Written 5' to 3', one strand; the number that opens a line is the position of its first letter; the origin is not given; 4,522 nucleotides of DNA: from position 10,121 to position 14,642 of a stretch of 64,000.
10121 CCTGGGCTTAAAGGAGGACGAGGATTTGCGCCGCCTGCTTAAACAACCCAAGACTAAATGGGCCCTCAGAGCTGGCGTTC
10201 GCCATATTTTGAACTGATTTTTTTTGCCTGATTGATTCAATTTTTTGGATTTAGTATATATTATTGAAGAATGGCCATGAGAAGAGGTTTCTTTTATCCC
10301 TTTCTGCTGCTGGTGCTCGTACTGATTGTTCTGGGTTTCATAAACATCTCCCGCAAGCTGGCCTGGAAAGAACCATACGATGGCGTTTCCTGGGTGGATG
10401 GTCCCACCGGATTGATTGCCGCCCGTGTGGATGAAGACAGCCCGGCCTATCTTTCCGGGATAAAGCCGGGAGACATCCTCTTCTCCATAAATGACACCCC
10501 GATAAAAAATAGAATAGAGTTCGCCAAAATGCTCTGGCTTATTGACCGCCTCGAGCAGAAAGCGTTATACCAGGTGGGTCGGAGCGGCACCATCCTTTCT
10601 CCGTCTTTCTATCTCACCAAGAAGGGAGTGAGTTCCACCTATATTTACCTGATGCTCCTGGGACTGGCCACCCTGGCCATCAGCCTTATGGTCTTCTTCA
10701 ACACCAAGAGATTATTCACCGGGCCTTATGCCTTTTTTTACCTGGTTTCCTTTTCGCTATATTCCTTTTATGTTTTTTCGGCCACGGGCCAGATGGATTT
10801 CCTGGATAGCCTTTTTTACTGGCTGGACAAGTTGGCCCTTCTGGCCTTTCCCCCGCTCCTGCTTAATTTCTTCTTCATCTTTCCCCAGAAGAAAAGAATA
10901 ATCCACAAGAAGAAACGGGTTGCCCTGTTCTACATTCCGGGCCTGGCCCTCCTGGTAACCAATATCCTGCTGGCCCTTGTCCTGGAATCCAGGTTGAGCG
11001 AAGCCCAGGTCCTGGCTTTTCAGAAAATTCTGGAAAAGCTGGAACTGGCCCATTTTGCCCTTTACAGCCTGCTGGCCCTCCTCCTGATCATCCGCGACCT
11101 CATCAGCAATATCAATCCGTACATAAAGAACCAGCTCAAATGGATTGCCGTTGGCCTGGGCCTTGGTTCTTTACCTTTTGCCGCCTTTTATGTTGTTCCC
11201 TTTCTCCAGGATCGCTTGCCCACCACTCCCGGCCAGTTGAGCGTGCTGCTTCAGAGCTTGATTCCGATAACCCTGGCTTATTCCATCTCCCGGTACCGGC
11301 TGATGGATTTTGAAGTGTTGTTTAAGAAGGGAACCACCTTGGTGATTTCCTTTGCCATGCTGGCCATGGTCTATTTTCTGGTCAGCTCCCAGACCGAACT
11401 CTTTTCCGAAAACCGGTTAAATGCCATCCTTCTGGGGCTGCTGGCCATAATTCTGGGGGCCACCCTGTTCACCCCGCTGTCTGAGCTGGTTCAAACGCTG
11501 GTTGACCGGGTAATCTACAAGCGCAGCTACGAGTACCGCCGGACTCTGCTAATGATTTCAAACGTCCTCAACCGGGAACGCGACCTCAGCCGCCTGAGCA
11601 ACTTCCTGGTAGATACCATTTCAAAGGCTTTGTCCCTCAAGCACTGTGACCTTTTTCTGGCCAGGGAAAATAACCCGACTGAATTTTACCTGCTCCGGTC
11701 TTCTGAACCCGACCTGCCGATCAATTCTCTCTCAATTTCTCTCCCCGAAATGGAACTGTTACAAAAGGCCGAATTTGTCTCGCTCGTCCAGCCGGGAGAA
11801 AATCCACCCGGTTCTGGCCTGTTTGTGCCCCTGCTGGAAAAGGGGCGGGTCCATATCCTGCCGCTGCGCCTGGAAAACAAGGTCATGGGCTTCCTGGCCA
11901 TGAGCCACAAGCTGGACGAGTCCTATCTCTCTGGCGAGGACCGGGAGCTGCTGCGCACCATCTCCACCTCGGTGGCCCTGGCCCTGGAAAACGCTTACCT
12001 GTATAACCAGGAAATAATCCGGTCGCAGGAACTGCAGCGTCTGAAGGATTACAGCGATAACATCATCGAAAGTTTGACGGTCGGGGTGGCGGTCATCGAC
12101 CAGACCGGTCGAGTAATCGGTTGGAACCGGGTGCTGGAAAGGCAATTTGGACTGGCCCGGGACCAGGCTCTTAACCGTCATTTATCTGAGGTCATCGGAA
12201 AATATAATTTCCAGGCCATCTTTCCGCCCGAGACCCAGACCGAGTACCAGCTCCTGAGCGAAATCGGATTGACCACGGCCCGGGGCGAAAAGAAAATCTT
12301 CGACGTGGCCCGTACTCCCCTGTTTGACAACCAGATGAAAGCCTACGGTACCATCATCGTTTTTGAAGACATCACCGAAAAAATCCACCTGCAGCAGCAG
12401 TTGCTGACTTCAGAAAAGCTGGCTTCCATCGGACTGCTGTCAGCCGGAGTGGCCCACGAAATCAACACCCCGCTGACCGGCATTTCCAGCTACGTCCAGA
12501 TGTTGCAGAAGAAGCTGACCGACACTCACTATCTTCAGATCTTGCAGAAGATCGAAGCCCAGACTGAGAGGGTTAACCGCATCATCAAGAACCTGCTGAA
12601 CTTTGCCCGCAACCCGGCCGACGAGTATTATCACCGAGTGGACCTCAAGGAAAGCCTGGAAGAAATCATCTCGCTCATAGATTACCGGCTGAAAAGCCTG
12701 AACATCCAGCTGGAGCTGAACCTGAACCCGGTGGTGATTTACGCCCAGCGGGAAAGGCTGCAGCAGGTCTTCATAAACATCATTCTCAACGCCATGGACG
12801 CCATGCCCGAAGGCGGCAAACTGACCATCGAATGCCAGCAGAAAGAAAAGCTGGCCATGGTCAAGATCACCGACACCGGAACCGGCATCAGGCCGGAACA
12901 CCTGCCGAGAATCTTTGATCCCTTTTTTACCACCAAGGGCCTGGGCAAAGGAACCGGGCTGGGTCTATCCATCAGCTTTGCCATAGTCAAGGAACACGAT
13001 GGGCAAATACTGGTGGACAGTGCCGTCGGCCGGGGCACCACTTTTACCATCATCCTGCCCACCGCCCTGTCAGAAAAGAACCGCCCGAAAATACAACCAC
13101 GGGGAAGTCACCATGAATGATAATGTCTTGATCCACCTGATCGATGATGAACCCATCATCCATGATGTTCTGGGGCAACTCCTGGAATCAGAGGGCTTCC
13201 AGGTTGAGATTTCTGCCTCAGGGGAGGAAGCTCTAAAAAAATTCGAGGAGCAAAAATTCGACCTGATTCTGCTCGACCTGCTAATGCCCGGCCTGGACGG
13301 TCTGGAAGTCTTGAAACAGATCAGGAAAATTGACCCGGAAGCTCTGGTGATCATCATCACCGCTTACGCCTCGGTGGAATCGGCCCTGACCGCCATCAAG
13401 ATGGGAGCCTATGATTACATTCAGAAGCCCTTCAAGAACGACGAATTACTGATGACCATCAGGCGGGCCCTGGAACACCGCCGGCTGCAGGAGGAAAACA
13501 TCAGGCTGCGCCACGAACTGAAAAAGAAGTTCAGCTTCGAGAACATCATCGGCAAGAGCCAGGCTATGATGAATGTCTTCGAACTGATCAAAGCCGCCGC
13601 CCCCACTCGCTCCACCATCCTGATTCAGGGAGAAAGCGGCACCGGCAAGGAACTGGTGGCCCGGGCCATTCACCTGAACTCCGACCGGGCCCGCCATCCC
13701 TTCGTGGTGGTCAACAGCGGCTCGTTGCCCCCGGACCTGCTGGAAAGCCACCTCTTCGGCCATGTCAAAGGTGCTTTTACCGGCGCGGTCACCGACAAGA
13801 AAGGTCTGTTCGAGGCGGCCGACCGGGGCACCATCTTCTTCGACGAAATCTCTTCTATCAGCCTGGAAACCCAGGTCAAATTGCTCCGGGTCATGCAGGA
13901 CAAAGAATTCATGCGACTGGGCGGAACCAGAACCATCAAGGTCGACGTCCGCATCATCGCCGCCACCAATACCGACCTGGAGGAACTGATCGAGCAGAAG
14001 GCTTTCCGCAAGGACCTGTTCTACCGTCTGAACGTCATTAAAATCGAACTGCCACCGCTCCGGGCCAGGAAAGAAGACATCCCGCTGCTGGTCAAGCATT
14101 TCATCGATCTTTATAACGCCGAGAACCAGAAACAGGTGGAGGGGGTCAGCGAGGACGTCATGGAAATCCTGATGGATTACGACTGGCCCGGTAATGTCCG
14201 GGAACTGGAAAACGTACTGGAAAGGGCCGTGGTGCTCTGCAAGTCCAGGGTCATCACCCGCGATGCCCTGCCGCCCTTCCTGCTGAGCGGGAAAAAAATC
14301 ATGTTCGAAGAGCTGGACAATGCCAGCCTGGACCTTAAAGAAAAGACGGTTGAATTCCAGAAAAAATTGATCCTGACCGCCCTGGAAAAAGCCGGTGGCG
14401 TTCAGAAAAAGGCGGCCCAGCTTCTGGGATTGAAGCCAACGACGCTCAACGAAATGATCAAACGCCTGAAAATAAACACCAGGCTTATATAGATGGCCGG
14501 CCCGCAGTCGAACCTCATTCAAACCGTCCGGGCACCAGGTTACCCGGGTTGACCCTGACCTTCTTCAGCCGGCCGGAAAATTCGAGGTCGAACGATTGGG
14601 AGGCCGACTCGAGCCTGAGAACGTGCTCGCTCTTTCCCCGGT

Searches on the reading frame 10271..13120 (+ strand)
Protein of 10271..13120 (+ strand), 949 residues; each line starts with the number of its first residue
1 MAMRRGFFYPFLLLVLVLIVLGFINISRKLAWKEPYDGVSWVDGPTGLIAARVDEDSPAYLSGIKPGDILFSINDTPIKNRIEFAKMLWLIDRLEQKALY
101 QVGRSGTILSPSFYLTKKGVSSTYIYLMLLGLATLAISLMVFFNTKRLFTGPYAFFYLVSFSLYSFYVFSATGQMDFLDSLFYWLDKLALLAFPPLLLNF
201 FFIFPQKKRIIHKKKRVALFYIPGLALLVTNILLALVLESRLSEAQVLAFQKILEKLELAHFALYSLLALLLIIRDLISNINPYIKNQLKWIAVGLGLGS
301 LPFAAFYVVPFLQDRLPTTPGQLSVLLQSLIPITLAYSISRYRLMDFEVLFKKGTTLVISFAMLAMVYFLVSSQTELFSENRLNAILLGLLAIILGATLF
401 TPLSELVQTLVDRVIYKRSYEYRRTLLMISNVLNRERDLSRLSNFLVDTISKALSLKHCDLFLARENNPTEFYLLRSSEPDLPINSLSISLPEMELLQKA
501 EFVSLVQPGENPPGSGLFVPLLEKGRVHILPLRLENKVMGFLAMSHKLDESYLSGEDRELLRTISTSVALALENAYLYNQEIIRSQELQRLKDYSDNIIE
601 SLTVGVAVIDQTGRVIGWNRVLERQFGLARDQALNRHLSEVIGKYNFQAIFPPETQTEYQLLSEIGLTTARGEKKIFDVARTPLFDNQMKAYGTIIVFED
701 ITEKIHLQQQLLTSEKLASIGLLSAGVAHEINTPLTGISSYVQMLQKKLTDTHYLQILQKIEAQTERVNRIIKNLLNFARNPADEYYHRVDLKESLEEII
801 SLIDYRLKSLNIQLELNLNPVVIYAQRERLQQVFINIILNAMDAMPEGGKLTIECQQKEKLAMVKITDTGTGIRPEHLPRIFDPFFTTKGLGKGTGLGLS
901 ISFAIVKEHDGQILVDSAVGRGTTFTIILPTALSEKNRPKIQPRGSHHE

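Call 90: search_protein_families(library=pfam, proteins=[window:10271-13120:+], max_evalue=0.00001)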
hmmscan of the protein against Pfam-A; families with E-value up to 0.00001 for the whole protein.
window:10271-13120:+ (949 aa): 9 families
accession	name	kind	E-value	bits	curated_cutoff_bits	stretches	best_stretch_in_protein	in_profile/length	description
PF02518.31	HATPase_c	-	1.2e-26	93.7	26.4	1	827-931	3-109/111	Histidine kinase-, DNA gyrase B-, and HSP90-like ATPase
PF00512.31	HisKA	-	5.8e-16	58.7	26.9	1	722-781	4-63/66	His Kinase A (phospho-acceptor) domain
PF00989.32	PAS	-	2.9e-10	40.6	22.6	1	596-701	4-113/113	PAS fold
PF13492.12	GAF_3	-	5.7e-08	33.7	27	1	442-574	5-129/129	GAF domain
PF17820.7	PDZ_6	-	7.2e-08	32.5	27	1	51-88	3-40/54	PDZ domain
PF08448.16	PAS_4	-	2.4e-07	31.4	23.1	1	600-704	2-108/110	PAS fold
PF13180.12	PDZ_2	-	7.2e-06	26.6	27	0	38-102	4-67/80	PDZ domain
PF13426.13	PAS_9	-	8.1e-06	26.5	27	0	604-703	2-103/103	PAS domain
PF13185.12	GAF_2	-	8.9e-06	26.4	28.6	0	505-573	69-136/136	GAF domain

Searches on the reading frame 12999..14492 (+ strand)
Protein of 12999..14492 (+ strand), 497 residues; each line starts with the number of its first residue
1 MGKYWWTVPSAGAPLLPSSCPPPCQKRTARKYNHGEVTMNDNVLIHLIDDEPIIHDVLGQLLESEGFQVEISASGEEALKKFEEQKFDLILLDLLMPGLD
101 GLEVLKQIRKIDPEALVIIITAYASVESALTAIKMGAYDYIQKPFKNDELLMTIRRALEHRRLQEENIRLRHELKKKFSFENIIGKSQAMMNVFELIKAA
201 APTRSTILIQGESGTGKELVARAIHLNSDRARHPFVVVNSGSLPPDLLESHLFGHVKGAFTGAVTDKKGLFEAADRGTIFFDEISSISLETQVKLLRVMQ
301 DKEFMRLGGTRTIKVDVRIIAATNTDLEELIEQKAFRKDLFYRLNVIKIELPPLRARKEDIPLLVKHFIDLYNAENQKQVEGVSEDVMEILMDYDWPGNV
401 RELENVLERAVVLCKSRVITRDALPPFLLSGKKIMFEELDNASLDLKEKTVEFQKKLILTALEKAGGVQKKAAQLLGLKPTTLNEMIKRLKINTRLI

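Call 90: search_protein_families(library=pfam, proteins=[window:12999-14492:+], max_evalue=0.00001)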
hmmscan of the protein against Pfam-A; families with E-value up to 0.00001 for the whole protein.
window:12999-14492:+ (497 aa): 8 families
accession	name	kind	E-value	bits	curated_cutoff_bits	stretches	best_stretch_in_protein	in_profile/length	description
PF00158.32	Sigma54_activat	-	1.7e-70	236.5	20.2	1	183-350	1-168/168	Sigma-54 interaction domain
PF00072.30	Response_reg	-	1.6e-32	112.4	30.2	1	45-154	1-110/111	Response regulator receiver domain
PF25601.1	AAA_lid_14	-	2.8e-30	104.4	27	1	355-432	1-78/87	AAA+ ATPase lid domain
PF14532.12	Sigma54_activ_2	-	2e-20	73.9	25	1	184-354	1-138/138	Sigma-54 interaction domain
PF02954.25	HTH_8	-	7.9e-10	38.8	22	1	452-488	4-40/42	Bacterial regulatory protein, Fis family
PF07728.20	AAA_5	-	1.2e-08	35.4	22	1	207-326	2-124/139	AAA domain (dynein-related subfamily)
PF07724.20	AAA_2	-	2.1e-06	28.3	27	1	205-336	4-136/166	AAA domain (Cdc48 subfamily)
PF00004.35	AAA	-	9.9e-06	26.5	21.2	0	207-337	1-120/131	ATPase family associated with various cellular activities (AAA)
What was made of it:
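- On Sigma-54-dependent promoter: A REC / Sigma54_activat / HTH_8 protein at 12999-14492, E = 1.7e-70 (call 90).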
